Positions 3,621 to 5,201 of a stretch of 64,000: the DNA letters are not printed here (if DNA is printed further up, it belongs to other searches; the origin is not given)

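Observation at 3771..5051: Fusion protein with a HEPN-like (Swt1-type) helical N-domain and a regulator-associated C-terminal domain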

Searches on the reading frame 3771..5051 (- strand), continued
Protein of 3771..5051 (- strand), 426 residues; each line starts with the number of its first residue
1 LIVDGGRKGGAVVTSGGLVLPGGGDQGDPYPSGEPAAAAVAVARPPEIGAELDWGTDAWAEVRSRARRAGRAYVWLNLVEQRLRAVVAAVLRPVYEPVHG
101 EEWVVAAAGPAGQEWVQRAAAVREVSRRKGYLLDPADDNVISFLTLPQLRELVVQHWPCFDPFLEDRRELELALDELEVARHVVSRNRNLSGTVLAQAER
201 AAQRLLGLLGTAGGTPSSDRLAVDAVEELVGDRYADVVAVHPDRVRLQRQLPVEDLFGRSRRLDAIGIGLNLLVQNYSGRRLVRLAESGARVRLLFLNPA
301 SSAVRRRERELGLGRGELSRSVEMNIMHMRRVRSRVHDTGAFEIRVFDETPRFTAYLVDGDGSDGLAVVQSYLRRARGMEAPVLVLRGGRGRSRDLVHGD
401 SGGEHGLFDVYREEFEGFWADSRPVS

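Call 16: find_related_loci(query=window:3771-5051:-, collection=genome_contigs, flank=8000)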
Query window:3771-5051:- (426 aa) in genome_contigs; peptide patterns used: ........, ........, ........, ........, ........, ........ (x = any residue, [..] = any of these).
599 stretches matched a pattern (row limit reached: there are more); 565 encode a relative of the query (tblastn E <= 1e-3); the best 80 are kept; 80 distinct loci.
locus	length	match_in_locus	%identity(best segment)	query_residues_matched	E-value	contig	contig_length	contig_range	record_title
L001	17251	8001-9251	80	6-426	0e+0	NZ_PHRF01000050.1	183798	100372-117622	Streptomyces sp. L-9-10 contig_051, whole genome shotgun sequence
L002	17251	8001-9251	79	6-426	0e+0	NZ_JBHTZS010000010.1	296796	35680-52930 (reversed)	Streptomyces scopuliridis strain NPDC056758 NPDC056758_T15_H10.ctg-0010, whole genome shotgun sequence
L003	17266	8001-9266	78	1-426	0e+0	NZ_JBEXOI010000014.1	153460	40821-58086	Streptomyces sp. NPDC006638 NPDC006638_295_B7.ctg-0014, whole genome shotgun sequence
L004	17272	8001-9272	79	6-426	0e+0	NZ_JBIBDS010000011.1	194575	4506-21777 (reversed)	Streptomyces sp. NPDC012637 NPDC012637_197_D8.ctg-0011, whole genome shotgun sequence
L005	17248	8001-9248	79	6-425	0e+0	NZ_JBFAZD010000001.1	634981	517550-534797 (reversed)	Streptomyces sp. NPDC051662 NPDC051662_73_C3.ctg-0001, whole genome shotgun sequence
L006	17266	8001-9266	79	1-426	0e+0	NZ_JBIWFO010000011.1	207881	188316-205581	Streptomyces sp. NPDC096310 NPDC096310_262_A11.ctg-0011, whole genome shotgun sequence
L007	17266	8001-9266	78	1-426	0e+0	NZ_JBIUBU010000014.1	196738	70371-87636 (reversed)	Streptomyces sp. NPDC052042 NPDC052042_152_B4.ctg-0014, whole genome shotgun sequence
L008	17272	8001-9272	78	6-426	0e+0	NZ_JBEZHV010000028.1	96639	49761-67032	Streptomyces sp. NPDC048623 NPDC048623_64_D8.ctg-0028, whole genome shotgun sequence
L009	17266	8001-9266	78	1-426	0e+0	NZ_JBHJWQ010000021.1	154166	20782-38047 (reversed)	Streptomyces sp. NPDC056061 NPDC056061_T25_F3.ctg-0021, whole genome shotgun sequence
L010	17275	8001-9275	79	6-426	0e+0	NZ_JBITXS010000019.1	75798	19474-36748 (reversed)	Streptomyces sp. NPDC053493 NPDC053493_401_G10.ctg-0019, whole genome shotgun sequence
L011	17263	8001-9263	79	6-426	0e+0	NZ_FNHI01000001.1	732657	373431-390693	Streptomyces wuyuanensis strain CGMCC 4.7042, whole genome shotgun sequence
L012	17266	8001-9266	78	1-426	0e+0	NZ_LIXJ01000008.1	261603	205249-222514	Streptomyces sp. CB01580 scaffold8, whole genome shotgun sequence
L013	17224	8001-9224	81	18-426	0e+0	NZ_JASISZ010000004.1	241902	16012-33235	Streptomyces sp. PH10-H1 NODE_4_length_241902_cov_14.503700, whole genome shotgun sequence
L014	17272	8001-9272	78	1-426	0e+0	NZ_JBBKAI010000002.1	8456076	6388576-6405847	Streptomyces pratisoli strain MS1.AVA.4 contig_2, whole genome shotgun sequence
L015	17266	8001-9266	78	1-426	0e+0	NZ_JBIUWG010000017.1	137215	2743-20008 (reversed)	Streptomyces sp. NPDC087658 NPDC087658_133_H9.ctg-0017, whole genome shotgun sequence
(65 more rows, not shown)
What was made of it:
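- At least 565 species genomes encode it, with the best 80 at 73-82% identity (call 16).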

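Call 17: search_solved_structures(query=window:3771-5051:-, max_evalue=10, show_alignments=2)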
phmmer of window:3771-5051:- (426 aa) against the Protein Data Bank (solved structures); distinct sequences matched with E-value up to 10: 0.

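Call 21: search_protein_representatives(protein=window:3771-5051:-)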
Query: 426 residues. Proteins with E-value up to 0.001 (for the whole library): 193; up to 1e-10: 119; up to 1e-30: 14. The best 150 are listed.
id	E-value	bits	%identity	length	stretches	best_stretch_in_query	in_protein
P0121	5.0e-154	529.8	66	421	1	18-426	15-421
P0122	2.4e-136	471.6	83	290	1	37-292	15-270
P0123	5.7e-119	414.4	57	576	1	20-422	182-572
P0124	5.9e-114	397.8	80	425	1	78-319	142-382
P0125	1.7e-93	330.4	75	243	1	15-229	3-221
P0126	4.6e-85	302.7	69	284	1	16-239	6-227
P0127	6.0e-55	203.5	65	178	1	249-426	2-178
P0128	4.3e-53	197.3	86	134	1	63-165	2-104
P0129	4.8e-49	184.0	66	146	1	283-426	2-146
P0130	3.7e-48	181.1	77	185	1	240-353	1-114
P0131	7.0e-48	180.2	57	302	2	20-216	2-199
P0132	1.7e-35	139.4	27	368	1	65-387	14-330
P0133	2.9e-34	135.3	72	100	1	322-426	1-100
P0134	5.0e-32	128.0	32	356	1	60-410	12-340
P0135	2.4e-30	122.4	85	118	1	324-398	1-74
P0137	3.6e-29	118.5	30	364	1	60-393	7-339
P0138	8.4e-28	114.0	38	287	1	206-386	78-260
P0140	3.6e-26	108.7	30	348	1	128-388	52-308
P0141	1.3e-24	103.6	41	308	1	214-387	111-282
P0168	9.9e-20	87.5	23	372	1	70-399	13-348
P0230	1.2e-11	60.9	23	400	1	71-387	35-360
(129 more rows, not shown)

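Call 22: search_protein_families(library=pfam, proteins=[P0121, P0123, P0132, P0134, P0137, P0168, P0230, P0140, P0138, P0141], max_evalue=0.01)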
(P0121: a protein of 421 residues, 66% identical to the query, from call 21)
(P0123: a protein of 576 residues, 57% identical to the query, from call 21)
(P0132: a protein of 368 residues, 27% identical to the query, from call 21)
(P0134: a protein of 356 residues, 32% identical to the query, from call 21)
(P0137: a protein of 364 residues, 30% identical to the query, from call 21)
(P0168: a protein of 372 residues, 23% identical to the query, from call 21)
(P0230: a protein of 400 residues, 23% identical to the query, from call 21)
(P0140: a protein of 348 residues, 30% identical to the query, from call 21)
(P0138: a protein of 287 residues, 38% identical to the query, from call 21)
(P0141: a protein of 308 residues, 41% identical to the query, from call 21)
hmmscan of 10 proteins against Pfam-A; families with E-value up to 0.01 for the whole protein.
P0121 (421 aa): 2 families
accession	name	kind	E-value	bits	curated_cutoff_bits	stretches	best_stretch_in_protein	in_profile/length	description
PF18725.6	HEPN_SAV2148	-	1.2e-95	319.5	26.4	1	50-247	17-216/216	SAV2148-like HEPN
PF19319.4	DUF5919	-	2e-76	255.7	23.5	1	258-421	1-161/161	Domain of unknown function (DUF5919)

P0123 (576 aa): 2 families
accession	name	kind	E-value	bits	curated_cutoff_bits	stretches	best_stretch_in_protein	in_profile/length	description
PF18725.6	HEPN_SAV2148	-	3.8e-77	259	26.4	1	207-414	14-216/216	SAV2148-like HEPN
PF19319.4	DUF5919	-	2.7e-65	219.5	23.5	1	425-575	1-160/161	Domain of unknown function (DUF5919)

P0132 (368 aa): 3 families
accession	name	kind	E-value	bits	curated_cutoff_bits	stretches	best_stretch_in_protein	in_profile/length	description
PF19319.4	DUF5919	-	9.2e-22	78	23.5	1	208-353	1-157/161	Domain of unknown function (DUF5919)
PF18725.6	HEPN_SAV2148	-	9.3e-20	71.4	26.4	1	15-191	30-210/216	SAV2148-like HEPN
PF18731.6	HEPN_Swt1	-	1.3e-05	25.9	27.5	1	28-152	6-111/115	Swt1-like HEPN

P0134 (356 aa): 2 families
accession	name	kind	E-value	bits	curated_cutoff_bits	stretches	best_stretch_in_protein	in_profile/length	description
PF18725.6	HEPN_SAV2148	-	1.7e-21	77.1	26.4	1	14-192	26-209/216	SAV2148-like HEPN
PF19319.4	DUF5919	-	1.6e-10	41.5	23.5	1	208-352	1-157/161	Domain of unknown function (DUF5919)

P0137 (364 aa): 3 families
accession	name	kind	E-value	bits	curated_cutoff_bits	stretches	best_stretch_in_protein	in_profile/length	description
PF18725.6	HEPN_SAV2148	-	3.5e-18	66.2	26.4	1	7-194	24-215/216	SAV2148-like HEPN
PF19319.4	DUF5919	-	6.9e-16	58.9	23.5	1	206-357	1-158/161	Domain of unknown function (DUF5919)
PF18731.6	HEPN_Swt1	-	4.1e-05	24.3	27.5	1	24-154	4-114/115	Swt1-like HEPN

P0168 (372 aa): 3 families
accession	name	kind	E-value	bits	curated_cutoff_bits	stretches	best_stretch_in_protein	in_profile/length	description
PF19319.4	DUF5919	-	2.6e-14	53.8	23.5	1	213-355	1-148/161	Domain of unknown function (DUF5919)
PF18731.6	HEPN_Swt1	-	3.2e-05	24.6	27.5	1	22-151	6-111/115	Swt1-like HEPN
PF18725.6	HEPN_SAV2148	-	0.0031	17.4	26.4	1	12-154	33-173/216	SAV2148-like HEPN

P0230 (400 aa): 3 families
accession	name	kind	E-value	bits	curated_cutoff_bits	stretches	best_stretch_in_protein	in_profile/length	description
PF19319.4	DUF5919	-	6.8e-08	32.9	23.5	1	235-378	1-153/161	Domain of unknown function (DUF5919)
PF18725.6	HEPN_SAV2148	-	2.2e-06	27.7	26.4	1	34-178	34-175/216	SAV2148-like HEPN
PF18731.6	HEPN_Swt1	-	3.3e-05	24.6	27.5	1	53-176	16-114/115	Swt1-like HEPN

P0140 (348 aa): 3 families
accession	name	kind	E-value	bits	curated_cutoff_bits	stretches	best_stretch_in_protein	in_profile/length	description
PF19319.4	DUF5919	-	1.8e-18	67.3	23.5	1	187-329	1-156/161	Domain of unknown function (DUF5919)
PF18725.6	HEPN_SAV2148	-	8.6e-13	48.6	26.4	1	52-173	92-213/216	SAV2148-like HEPN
PF18731.6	HEPN_Swt1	-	0.00015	22.5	27.5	1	38-132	18-114/115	Swt1-like HEPN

P0138 (287 aa): 1 family
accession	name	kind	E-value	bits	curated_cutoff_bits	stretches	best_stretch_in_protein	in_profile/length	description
PF19319.4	DUF5919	-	1.7e-27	96.6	23.5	1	136-283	2-156/161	Domain of unknown function (DUF5919)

P0141 (308 aa): 3 families
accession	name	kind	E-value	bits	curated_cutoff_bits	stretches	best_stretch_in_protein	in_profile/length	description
PF19319.4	DUF5919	-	1.1e-30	107.1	23.5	1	161-306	2-158/161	Domain of unknown function (DUF5919)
PF13560.12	HTH_31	-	5.4e-11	43.1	27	1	32-90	2-60/64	Helix-turn-helix domain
PF01381.28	HTH_3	-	2.8e-05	24.5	23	1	37-88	2-52/55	Helix-turn-helix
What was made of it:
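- On Swt1-like HEPN (PF18731): Five of the distant relatives scanned hit at E=1e-5 to 1.5e-4 and 22.5-25.9 bits, below the 27.5 cut-off (call 22).
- DUF5919 occurs behind either an HTH or a HEPN domain (calls 21, 22).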

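Call 26: find_homologous_proteins(query=A3, max_evalue=0.001)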
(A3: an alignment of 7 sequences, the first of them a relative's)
Query A3 (7 sequences) (368 aa, profile of the alignment): 7 proteins with E <= 0.001 among 4799 candidates.
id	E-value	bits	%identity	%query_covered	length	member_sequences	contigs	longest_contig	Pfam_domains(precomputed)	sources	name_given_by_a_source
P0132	2.7e-147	509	100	100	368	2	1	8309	PF19319.5,PF18725.6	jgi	-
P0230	6.0e-143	494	24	93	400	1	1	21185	PF19319.5,PF18725.6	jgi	jgi:hypothetical protein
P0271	4.7e-136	472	86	100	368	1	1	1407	PF19319.5,PF18725.6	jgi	-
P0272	1.1e-135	470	88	98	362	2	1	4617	PF19319.5,PF18725.6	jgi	-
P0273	3.4e-134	466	86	100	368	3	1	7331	PF19319.5,PF18725.6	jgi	-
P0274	1.3e-100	355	70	85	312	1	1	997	PF19319.5,PF18725.6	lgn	-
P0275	4.2e-7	47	29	34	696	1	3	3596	PF07510.17,PF03235.20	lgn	-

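Call 27: find_encoding_contigs(protein=P0230, flank=8000, max_places=3)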
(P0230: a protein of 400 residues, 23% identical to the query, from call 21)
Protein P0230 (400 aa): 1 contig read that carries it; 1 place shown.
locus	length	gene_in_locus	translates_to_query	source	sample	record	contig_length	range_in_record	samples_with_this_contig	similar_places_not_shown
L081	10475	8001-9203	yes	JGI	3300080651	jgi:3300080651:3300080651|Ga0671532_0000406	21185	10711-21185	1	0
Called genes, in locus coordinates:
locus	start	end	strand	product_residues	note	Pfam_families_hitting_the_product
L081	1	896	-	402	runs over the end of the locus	PF00512:HisKA, PF02518:HATPase_c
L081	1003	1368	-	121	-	PF01981:PTH2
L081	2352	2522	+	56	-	-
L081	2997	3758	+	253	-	PF00106:adh_short, PF08659:KR, PF13561:adh_short_C2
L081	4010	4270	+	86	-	-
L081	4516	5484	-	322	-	PF13593:SBF_like, PF01758:SBF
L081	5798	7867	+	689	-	-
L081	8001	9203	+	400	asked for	PF18725:HEPN_SAV2148 (weak), PF19319:DUF5919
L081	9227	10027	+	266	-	PF00459:Inositol_P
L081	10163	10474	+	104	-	?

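Call 28: find_encoding_contigs(protein=P0132, flank=8000, max_places=3)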
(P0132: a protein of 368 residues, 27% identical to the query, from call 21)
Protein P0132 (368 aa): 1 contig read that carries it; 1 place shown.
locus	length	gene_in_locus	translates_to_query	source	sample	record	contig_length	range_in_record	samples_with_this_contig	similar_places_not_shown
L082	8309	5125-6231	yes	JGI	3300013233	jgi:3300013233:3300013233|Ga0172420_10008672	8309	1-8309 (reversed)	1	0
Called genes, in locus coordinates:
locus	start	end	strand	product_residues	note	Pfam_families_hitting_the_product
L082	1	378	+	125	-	?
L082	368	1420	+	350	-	-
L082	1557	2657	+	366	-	PF13776:DUF4172, PF02661:Fic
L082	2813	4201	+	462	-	PF01209:Ubie_methyltran (weak), PF13489:Methyltransf_23, PF08003:Methyltransf_9 (weak), PF13847:Methyltransf_31, PF08241:Methyltransf_11 (weak), PF08242:Methyltransf_12, PF13649:Methyltransf_25 (weak)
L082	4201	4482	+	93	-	-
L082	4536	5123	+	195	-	-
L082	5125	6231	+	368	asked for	PF18725:HEPN_SAV2148, PF19319:DUF5919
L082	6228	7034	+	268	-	PF00459:Inositol_P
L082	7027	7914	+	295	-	PF00892:EamA (weak)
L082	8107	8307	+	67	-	?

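Call 29: find_encoding_contigs(protein=P0001, flank=10000, max_places=2)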
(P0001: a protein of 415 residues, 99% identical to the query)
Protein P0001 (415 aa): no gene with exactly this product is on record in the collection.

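Call 30: find_encoding_contigs(protein=P0048, flank=10000, max_places=2)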
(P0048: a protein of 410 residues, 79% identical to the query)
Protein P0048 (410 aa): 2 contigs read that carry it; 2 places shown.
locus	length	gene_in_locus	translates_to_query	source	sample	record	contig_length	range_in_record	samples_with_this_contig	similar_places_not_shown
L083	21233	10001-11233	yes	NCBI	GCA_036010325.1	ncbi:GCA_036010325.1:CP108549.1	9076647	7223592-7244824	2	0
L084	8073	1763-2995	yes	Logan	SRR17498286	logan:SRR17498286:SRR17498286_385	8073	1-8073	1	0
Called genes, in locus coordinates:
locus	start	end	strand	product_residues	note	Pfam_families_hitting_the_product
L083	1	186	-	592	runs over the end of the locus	PF00128:Alpha-amylase, PF11941:DUF3459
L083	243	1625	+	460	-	PF00232:Glyco_hydro_1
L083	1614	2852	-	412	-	PF07690:MFS_1, PF13347:MFS_2, PF07690:MFS_1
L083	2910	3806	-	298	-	-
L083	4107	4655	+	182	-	PF08044:DUF1707, PF00498:FHA, PF16697:Yop-YscD_cpl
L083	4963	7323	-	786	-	PF00128:Alpha-amylase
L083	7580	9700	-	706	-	PF02922:CBM_48, PF00128:Alpha-amylase (faint), PF21331:Isoamylase_C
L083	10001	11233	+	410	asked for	PF18725:HEPN_SAV2148, PF19319:DUF5919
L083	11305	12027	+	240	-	PF00929:RNase_T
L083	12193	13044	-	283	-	PF01636:APH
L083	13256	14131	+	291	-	PF00528:BPD_transp_1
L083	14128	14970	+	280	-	PF00528:BPD_transp_1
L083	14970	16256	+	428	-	PF01547:SBP_bac_1, PF13416:SBP_bac_8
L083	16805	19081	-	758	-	PF03176:MMPL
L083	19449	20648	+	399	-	PF05922:Inhibitor_I9 (weak), PF00082:Peptidase_S8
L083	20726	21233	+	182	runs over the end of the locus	PF08002:DUF1697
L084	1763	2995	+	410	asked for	PF18725:HEPN_SAV2148, PF19319:DUF5919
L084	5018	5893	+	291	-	PF00528:BPD_transp_1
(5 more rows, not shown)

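Call 35: find_encoding_contigs(protein=P0008, flank=6000, max_places=1)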
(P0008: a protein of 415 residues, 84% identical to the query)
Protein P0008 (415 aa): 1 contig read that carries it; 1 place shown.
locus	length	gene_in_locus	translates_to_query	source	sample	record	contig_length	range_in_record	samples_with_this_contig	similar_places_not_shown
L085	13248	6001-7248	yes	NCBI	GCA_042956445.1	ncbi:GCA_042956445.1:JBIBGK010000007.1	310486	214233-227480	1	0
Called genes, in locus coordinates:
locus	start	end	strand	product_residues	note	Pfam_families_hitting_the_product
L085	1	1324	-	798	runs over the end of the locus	PF00128:Alpha-amylase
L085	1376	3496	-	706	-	PF02922:CBM_48, PF00128:Alpha-amylase (faint), PF21331:Isoamylase_C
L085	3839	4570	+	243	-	-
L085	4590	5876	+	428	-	PF01179:Cu_amine_oxid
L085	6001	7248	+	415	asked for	PF18725:HEPN_SAV2148, PF19319:DUF5919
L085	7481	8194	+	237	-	PF00929:RNase_T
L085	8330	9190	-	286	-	PF01636:APH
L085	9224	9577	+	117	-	-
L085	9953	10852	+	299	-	-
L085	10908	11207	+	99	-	PF03795:YCII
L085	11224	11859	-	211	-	PF12770:CHAT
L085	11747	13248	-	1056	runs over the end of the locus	-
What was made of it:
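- The same arrangement is seen in L083 and L085 (calls 30, 35).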

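Call 36: find_encoding_contigs(protein=window:3771-5018:-, flank=6000, max_places=3)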
Protein window:3771-5018:- (415 aa): no gene with exactly this product is on record in the collection.
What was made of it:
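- Tried and rejected: Exact-sequence look-ups of the window protein and of P0001 found no record (calls 29, 36).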

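Call 42: find_encoding_contigs(protein=P0134, flank=6000, max_places=2)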
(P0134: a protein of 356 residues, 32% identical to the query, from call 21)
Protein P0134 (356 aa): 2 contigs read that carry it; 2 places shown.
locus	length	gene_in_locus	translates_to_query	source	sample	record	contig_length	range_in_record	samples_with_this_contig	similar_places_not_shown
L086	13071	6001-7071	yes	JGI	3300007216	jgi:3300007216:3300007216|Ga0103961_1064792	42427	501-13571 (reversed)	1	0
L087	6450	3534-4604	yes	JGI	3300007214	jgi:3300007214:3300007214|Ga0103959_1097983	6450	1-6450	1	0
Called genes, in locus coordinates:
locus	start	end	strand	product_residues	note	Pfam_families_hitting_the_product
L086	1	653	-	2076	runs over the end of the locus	PF01832:Glucosaminidase (weak), PF01551:Peptidase_M23, PF00877:NLPC_P60, PF01510:Amidase_2, PF13354:Beta-lactamase2, PF13539:Peptidase_M15_4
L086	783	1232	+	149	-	PF02050:FliJ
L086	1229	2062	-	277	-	PF13677:MotB_plug, PF00691:OmpA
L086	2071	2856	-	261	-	PF20560:MotA_N (weak), PF01618:MotA_ExbB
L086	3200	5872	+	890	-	PF00082:Peptidase_S8, PF19077:Big_13 (faint)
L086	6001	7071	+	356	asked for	PF18725:HEPN_SAV2148, PF19319:DUF5919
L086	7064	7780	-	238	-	PF01351:RNase_HII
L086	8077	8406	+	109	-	-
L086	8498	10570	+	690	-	PF00535:Glycos_transf_2, PF13176:TPR_7 (faint), PF23914:TPR_CcmH_CycH (faint), PF12895:ANAPC3 (faint), PF13424:TPR_12 (faint), PF13431:TPR_17 (faint), PF00515:TPR_1 (faint), PF13432:TPR_16 (weak), +6 more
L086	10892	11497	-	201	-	PF03734:YkuD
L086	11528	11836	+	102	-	-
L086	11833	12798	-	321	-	PF04509:CheC, PF28396:SepQ_C (weak), PF01052:FliMN_C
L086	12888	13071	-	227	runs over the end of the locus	?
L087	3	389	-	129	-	?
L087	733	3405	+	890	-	PF00082:Peptidase_S8, PF19077:Big_13 (faint)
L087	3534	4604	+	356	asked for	PF18725:HEPN_SAV2148, PF19319:DUF5919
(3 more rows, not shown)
